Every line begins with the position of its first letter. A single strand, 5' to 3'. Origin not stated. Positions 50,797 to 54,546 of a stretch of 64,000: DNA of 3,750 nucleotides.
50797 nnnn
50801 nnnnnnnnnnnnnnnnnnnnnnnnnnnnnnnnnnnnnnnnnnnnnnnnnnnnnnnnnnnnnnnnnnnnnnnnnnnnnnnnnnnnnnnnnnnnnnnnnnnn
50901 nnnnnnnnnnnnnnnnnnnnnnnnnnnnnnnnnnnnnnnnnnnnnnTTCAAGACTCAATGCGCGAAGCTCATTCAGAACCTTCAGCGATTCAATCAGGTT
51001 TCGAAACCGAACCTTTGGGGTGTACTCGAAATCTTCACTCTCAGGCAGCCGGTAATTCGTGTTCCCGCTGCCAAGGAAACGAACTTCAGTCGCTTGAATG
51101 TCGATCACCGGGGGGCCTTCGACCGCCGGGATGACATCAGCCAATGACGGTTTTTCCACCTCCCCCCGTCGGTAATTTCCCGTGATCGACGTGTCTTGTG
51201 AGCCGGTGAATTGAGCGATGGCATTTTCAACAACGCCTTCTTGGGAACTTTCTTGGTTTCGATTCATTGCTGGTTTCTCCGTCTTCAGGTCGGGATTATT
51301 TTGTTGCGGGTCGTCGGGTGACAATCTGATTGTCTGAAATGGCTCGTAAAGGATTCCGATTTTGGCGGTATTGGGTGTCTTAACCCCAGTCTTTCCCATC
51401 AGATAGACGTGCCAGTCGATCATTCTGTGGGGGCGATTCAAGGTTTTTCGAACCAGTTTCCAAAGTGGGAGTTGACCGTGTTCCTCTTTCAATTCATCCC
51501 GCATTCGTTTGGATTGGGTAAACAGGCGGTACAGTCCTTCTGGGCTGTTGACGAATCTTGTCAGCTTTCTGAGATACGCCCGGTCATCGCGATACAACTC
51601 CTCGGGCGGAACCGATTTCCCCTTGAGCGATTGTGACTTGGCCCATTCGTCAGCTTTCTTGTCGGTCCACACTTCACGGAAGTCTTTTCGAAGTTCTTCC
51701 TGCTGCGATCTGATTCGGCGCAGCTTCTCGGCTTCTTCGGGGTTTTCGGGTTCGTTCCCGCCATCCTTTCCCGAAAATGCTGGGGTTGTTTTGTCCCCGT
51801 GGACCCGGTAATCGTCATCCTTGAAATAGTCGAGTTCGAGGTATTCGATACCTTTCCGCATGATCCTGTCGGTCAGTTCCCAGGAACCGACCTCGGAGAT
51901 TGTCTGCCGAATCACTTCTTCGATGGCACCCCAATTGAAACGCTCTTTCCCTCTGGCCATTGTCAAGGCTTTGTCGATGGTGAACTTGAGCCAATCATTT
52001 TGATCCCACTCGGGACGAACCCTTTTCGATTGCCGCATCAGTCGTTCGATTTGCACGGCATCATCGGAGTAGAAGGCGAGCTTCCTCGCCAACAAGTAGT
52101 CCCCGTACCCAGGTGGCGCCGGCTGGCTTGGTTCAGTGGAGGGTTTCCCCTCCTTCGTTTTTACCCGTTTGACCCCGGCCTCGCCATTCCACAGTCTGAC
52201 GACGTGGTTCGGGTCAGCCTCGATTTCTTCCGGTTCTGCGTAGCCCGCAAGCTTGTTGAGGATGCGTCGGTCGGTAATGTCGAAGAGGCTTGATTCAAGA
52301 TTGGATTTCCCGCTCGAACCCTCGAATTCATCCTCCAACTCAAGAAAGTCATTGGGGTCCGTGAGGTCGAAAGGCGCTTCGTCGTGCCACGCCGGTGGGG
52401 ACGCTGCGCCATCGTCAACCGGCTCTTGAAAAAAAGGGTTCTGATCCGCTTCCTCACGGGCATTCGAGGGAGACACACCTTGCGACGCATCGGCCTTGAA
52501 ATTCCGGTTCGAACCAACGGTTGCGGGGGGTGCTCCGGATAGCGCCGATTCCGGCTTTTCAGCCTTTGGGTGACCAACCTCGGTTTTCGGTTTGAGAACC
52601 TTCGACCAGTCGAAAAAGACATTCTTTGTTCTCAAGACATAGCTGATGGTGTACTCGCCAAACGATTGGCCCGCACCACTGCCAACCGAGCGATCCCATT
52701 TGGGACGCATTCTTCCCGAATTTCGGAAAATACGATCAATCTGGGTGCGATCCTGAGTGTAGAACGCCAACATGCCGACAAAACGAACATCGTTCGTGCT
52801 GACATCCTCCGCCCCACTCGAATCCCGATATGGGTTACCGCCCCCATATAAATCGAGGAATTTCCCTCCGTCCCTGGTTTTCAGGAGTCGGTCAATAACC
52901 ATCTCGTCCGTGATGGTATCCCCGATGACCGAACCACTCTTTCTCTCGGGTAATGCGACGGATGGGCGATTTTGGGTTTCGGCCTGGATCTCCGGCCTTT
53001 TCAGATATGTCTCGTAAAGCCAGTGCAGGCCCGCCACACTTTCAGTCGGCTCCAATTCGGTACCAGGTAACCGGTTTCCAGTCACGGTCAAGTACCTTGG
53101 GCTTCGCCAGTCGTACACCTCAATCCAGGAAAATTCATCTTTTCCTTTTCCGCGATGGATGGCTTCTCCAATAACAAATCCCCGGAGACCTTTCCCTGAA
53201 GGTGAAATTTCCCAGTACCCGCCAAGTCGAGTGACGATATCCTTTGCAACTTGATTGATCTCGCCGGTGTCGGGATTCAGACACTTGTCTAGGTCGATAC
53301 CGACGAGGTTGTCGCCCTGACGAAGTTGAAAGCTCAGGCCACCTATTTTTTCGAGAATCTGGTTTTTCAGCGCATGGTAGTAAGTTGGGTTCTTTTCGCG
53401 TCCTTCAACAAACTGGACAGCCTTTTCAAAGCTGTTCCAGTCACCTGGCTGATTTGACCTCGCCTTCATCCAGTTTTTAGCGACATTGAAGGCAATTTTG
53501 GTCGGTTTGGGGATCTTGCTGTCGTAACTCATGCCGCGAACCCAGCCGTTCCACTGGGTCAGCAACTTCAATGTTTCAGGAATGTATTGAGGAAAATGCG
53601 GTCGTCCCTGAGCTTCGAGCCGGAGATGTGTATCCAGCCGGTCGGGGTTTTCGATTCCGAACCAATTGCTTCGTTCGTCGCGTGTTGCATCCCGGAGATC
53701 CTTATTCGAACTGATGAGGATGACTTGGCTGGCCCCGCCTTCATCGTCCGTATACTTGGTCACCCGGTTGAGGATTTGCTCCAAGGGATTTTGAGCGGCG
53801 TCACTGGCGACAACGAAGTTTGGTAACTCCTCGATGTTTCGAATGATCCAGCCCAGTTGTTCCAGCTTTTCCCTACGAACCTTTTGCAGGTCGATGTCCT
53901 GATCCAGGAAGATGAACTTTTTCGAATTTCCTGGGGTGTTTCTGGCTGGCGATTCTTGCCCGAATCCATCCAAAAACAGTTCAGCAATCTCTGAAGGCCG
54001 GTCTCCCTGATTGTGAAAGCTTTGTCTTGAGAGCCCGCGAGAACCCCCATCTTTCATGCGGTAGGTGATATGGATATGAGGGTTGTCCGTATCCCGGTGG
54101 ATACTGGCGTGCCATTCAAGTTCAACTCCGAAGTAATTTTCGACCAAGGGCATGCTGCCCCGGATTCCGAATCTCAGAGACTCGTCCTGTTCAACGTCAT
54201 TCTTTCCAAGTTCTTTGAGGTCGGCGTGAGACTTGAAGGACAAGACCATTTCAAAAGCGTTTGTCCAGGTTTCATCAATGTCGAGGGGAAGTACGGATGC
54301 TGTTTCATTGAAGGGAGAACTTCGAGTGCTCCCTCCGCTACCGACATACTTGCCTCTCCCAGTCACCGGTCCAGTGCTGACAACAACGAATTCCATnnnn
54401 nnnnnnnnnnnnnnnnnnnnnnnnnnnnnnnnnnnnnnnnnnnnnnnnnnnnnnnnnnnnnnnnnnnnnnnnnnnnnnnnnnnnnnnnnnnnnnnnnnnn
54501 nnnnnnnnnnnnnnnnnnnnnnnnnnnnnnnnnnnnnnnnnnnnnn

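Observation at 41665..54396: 4243-aa fusion of relaxase, PrimPol, N6-methyltransferase and SNF2 helicase (DarB-like) inside the VirB operon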

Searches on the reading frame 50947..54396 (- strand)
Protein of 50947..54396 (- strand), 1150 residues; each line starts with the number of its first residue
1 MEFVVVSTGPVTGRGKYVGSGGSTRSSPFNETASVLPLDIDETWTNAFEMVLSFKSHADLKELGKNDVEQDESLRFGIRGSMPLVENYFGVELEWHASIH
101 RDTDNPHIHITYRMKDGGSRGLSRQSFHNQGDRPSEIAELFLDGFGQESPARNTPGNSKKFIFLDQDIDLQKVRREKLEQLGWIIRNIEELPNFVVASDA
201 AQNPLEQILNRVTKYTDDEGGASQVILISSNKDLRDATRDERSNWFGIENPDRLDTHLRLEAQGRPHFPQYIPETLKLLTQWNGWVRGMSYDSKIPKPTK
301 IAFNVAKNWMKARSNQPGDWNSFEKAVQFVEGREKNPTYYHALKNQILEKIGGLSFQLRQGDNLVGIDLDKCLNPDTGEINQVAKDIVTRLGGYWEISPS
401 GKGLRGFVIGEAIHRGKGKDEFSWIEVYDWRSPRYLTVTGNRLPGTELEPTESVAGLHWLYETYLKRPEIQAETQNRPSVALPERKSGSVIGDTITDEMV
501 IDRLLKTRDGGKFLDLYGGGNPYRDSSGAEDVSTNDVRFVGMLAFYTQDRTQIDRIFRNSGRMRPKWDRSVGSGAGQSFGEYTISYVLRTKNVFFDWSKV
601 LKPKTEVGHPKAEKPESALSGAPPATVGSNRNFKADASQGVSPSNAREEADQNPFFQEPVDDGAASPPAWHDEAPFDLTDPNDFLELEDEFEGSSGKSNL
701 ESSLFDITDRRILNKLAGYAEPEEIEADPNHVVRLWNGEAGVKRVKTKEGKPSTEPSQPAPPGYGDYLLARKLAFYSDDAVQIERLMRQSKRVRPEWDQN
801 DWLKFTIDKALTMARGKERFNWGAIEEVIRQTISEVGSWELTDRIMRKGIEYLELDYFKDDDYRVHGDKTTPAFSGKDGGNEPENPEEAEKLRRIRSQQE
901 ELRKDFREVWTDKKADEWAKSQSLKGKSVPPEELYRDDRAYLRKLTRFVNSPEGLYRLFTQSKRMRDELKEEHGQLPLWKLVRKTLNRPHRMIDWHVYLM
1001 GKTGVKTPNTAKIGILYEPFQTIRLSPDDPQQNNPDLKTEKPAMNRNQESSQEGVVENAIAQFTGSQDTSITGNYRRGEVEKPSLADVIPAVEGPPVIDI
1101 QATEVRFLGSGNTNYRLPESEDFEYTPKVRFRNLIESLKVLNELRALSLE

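Call 18: search_dna_similar(query=window:50947-54396:-, collection=plasmids, mode=protein, max_evalue=0.001, max_rows=25)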
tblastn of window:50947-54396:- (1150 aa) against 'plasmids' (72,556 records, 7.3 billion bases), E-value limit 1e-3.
Records with a match: 134; places in all: 154; records where one place covers at least 80% of the query: 0.
Best place of each record, by identity: <60% 134.
By first word of the organism name: Bacillus 16; Natrinema 15; Haloplanus 8; Halorussus 7; Halomontanus 6; Haloprofundus 4; Natribaculum 4; Salinigranum 4; Halorarius 4; Halomarina 3; and 40 more.
By predicted mobility (MOB-suite, as given by PLSDB): non-mobilizable 132; conjugative 1; mobilizable 1.
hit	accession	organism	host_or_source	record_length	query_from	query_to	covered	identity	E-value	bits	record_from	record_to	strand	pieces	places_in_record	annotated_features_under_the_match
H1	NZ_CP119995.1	Halomarina sp. PSR21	cell culture,saline soil from Tarim ...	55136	259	628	31%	32.9%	2e-23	138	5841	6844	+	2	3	hypothetical protein | phage/plasmid primase, P4 family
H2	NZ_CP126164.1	Haloarcula pelagica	cell culture,sediment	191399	272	691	33%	29.5%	3e-12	137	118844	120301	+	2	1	hypothetical protein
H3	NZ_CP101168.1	Haloglomus halophilum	cell culture,salt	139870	272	682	36%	26.9%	1e-16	94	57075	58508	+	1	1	hypothetical protein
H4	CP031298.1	Natrinema thermotolerans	Cell culture,Korean salt-fermented food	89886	272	666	34%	27.9%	8e-25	120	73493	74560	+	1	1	hypothetical protein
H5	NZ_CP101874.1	Natrinema thermotolerans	cell culture,salt-fermented food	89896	272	666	34%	27.9%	8e-25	120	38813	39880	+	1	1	hypothetical protein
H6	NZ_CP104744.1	Haloferax lucentense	-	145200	272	626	31%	30.8%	7e-24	117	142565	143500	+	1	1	hypothetical protein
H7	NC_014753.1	Oceanithermus profundus DSM 14977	deep sea hot vent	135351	260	588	29%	32.8%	5e-31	140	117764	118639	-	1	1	hypothetical protein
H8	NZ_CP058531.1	Halobaculum halophilum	cell culture,sediment in salt lake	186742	258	625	32%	29.4%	3e-25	122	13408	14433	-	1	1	hypothetical protein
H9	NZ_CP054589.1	Halolamina sp. CBA1230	solar salt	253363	269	642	33%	28.8%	2e-31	142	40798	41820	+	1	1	hypothetical protein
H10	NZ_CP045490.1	Natronorubrum aibiense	single cell,Xinjiang Aibi Salt Lake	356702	272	629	31%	30.1%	8e-30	137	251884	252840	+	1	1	hypothetical protein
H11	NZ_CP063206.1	Haloferax gibbonsii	cultured ...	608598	272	626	31%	30.0%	1e-28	133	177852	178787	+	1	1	hypothetical protein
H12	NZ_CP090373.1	Halobaculum sp. CBA1158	solar salt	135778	269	633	32%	29.1%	2e-31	142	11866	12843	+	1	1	hypothetical protein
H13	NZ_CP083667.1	Haloprofundus halobius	cell culture,salt lake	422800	272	636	32%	29.0%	1e-29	136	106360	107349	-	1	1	hypothetical protein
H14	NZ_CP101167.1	Haloglomus halophilum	cell culture,salt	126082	270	642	32%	28.2%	2e-20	105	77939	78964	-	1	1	hypothetical protein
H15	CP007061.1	Halobacterium sp. DL1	-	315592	269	636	32%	28.5%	2e-29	135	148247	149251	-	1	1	hypothetical protein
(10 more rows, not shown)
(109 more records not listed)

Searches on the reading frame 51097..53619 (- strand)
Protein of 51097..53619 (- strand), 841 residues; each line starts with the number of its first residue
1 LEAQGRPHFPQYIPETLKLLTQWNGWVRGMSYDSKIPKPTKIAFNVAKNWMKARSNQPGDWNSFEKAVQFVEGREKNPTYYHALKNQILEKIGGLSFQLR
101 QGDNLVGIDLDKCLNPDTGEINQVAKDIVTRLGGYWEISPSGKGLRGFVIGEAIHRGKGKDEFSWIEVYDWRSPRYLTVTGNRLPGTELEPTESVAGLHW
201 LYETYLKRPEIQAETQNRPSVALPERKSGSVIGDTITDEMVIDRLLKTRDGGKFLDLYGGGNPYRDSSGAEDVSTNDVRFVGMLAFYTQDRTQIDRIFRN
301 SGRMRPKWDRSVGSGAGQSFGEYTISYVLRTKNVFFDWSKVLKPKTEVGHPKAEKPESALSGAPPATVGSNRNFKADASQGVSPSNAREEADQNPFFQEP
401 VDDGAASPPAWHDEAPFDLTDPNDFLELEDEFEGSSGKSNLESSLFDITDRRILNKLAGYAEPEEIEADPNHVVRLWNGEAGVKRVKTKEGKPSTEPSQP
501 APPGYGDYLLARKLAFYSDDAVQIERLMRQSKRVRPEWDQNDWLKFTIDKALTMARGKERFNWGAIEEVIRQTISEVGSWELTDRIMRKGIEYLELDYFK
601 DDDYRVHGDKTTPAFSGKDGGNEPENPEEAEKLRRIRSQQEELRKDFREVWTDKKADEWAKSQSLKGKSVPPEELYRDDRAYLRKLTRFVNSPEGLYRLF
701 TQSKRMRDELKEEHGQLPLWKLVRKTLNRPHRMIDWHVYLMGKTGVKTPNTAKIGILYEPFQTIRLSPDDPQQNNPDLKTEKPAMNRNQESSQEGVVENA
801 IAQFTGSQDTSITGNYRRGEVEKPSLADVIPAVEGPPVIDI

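Call 35: search_solved_structures(query=window:51097-53619:-, max_evalue=1, show_alignments=1)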
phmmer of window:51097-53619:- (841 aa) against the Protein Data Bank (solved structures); distinct sequences matched with E-value up to 1: 7.
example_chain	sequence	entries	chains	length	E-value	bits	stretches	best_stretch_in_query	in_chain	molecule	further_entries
7rr3_A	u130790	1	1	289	2.2e-15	59.1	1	92-326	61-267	Primase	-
7rr4_A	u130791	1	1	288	2.5e-15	58.9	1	92-326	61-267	Primase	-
6k9a_A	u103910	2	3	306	3.6e-15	58.3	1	92-327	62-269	Primase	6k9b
6a9w_A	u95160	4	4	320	4.4e-15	58.1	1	92-326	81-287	Primase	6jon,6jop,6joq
7ola_A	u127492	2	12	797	8.8e-14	53.8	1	84-324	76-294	DNA primase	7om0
7trh_B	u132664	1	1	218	0.47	11.6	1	195-244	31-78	K03.28 Fab lambda light chain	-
3cbq_A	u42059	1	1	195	0.66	11.2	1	618-666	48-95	GTP-binding protein REM 2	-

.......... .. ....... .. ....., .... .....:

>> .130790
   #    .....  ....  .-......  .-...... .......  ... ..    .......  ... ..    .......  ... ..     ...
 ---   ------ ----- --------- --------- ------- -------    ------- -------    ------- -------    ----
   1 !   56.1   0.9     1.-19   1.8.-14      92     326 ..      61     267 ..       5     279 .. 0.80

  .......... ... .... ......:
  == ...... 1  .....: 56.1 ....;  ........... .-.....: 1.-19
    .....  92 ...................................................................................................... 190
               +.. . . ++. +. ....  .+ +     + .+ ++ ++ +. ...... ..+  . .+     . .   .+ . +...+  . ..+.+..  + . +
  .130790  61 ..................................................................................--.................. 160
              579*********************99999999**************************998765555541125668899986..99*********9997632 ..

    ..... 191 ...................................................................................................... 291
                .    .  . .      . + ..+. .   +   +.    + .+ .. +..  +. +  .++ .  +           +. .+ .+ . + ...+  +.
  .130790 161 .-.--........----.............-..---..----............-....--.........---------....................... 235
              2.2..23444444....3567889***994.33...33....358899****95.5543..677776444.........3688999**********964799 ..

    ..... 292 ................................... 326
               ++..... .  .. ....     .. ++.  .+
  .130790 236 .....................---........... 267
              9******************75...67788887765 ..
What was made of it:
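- On AEP-type PrimPol, NrS-1 polymerase-like: PDB NrS-1 at E 2e-15 (call 35).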

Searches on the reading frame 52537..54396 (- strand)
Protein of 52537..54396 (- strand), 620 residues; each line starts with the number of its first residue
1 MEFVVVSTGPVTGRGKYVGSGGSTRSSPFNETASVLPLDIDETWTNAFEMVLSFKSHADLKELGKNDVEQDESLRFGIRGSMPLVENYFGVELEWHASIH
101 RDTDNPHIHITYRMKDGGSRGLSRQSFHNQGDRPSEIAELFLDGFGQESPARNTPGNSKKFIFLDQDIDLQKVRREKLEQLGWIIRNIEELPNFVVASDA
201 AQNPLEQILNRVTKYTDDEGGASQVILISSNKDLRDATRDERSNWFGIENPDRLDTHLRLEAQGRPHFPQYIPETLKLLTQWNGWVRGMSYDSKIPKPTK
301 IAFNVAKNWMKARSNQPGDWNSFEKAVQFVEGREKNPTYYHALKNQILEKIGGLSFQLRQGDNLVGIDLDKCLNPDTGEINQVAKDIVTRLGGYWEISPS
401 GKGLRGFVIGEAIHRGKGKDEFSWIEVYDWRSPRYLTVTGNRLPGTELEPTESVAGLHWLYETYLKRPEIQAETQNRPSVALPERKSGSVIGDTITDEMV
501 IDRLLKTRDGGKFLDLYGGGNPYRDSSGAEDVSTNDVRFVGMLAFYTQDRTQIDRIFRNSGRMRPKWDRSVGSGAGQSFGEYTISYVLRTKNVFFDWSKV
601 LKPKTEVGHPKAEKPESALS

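Call 16: find_related_loci(query=A1, collection=genome_contigs, flank=10000)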
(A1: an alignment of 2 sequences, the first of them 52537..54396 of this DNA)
Query A1 (620 aa) in genome_contigs; peptide patterns used: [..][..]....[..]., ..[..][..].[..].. (x = any residue, [..] = any of these).
49 stretches matched a pattern, but none encodes a relative of the query by tblastn (E <= 1e-3).

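Call 46: find_related_loci(query=A3, collection=genome_contigs, flank=10000)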
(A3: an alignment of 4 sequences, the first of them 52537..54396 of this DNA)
Query A3 (620 aa) in genome_contigs; peptide patterns used: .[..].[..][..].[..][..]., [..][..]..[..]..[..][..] (x = any residue, [..] = any of these).
247 stretches matched a pattern; 11 encode a relative of the query (tblastn E <= 1e-3); 11 distinct loci.
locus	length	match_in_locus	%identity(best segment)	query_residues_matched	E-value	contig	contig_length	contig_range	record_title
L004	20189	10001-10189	38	48-110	2e-6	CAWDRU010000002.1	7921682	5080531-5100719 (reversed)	MAG: Blastocatellia bacterium isolate MFD04935.bin.1.50 genome assembly, contig: contig_540, whole genome shotgun sequen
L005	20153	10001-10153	39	65-112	3e-6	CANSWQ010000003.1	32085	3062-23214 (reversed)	MAG TPA_asm: uncultured Tenericutes bacterium isolate SRR15510222_bin.10_metawrap_v1.3_MAG genome assembly, contig: NODE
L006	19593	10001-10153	39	65-112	3e-6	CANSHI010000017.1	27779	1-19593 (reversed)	MAG TPA_asm: uncultured bacterium isolate SRR15510232_bin.9_metawrap_v1.3_MAG genome assembly, contig: NODE.1327_length_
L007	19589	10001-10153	39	65-112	3e-6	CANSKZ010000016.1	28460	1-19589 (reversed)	MAG TPA_asm: uncultured Clostridium sp. isolate SRR15510221_bin.48_metawrap_v1.3_MAG genome assembly, contig: NODE.1292_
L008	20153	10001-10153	39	65-112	3e-6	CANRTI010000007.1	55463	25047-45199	MAG TPA_asm: uncultured Mycoplasma sp. isolate SRR15510239_bin.10_metawrap_v1.3_MAG genome assembly, contig: NODE.483_le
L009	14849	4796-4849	78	95-112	7e-6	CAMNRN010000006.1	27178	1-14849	MAG: uncultured Tenericutes bacterium isolate SRR19792995_bin.28_metawrap_v1.3_MAG genome assembly, contig: ERZ12290371_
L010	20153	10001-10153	37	65-112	3e-5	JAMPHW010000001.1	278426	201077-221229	MAG: Ruminococcus sp. isolate NALB_7961_7 Scaffold_#1__SCF_001__277826_bp, whole genome shotgun sequence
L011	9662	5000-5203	33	47-122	2e-5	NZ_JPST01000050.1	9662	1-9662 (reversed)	Thermoactinomyces daqus strain H-18 H_18_contig_50, whole genome shotgun sequence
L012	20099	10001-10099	48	82-111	1e-4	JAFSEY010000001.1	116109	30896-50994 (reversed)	MAG: Bacilli bacterium isolate RGIG3081 Goat_Rectum-5__c5414, whole genome shotgun sequence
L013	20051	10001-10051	71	94-110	1e-4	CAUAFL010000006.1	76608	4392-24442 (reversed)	MAG TPA_asm: uncultured Firmicutes bacterium isolate ERR9578261_bin.45_MetaWRAP_v1.3_MAG genome assembly, contig: ERZ185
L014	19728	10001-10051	71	94-110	1e-4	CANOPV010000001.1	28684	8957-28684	MAG TPA_asm: uncultured Clostridium sp. isolate SRR19759483_bin.72_metawrap_v1.3_MAG genome assembly, contig: NODE.2148_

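Call 69: find_related_loci(query=A3, collection=metagenome_contigs, flank=10000)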
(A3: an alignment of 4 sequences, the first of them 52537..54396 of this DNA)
Query A3 (620 aa) in metagenome_contigs; peptide patterns used: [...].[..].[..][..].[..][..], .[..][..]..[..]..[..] (x = any residue, [..] = any of these).
600 stretches matched a pattern (row limit reached: there are more); 2 encode a relative of the query (tblastn E <= 1e-3); 2 distinct loci.
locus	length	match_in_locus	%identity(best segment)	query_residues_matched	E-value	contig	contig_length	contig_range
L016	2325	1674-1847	41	59-115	4e-7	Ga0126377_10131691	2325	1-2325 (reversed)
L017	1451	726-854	49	74-116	7e-7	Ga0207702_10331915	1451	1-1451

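Call 82: find_homologous_proteins(query=A3, max_evalue=1e-10)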
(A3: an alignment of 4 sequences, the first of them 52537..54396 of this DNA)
Query A3 (4 sequences) (620 aa, profile of the alignment): 493 proteins with E <= 1e-10 among 8000 candidates; the best 120 are listed.
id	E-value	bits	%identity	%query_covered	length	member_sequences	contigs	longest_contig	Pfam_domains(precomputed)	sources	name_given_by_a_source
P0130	2.0e-57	213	35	56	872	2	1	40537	PF22763.2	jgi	jgi:hypothetical protein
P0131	3.5e-57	212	33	55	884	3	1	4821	PF22763.2,PF19263.6,PF08706.17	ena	-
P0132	9.4e-57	211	33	51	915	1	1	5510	PF22763.2,PF19263.6,PF08706.17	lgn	-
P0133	1.2e-56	211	35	55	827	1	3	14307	PF22763.2,PF19263.6,PF08706.17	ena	-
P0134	1.5e-56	210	34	53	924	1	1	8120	PF22763.2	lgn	-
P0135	6.6e-56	208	34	52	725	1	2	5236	PF22763.2,PF19263.6,PF05272.18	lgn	-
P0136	2.6e-55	206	35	52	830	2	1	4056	PF22763.2,PF19263.6,PF08706.17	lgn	-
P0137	5.4e-55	205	33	51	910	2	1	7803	PF22763.2,PF08706.17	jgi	jgi:putative DNA primase/helicase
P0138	6.9e-55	205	35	52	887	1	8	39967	PF22763.2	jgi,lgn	-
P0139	7.8e-55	205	37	53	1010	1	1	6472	PF22763.2,PF19263.6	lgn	-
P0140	4.3e-54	202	39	51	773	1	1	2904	PF22763.2,PF13481.13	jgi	jgi:hypothetical protein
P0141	1.3e-53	201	34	52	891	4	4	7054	PF22763.2,PF19263.6,PF08706.17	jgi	jgi:putative DNA primase/helicase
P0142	1.4e-53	200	32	53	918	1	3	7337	PF22763.2,PF05272.18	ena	-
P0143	7.1e-53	198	32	52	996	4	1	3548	PF22763.2,PF19263.6,PF08706.17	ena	-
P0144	1.3e-52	197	33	51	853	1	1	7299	PF22763.2,PF19263.6,PF08706.17,PF03288.23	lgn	-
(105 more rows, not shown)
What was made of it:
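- The closest PrimPol relatives are PrimPol-helicase replication proteins of phages and plasmids (call 82).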

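Call 102: find_related_loci(query=A3, collection=viral_contigs, flank=10000)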
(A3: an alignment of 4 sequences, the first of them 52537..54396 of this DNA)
Query A3 (620 aa) in viral_contigs; peptide patterns used: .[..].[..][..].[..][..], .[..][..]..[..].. (x = any residue, [..] = any of these).
24 stretches matched a pattern, but none encodes a relative of the query by tblastn (E <= 1e-3).
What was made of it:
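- Tried and rejected: Scans of one genome per species (two scans), JGI metagenome contigs and IMG/VR, using N-terminal alignments, returned only ordinary short relaxases or nothing (calls 16, 46, 69, 102).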
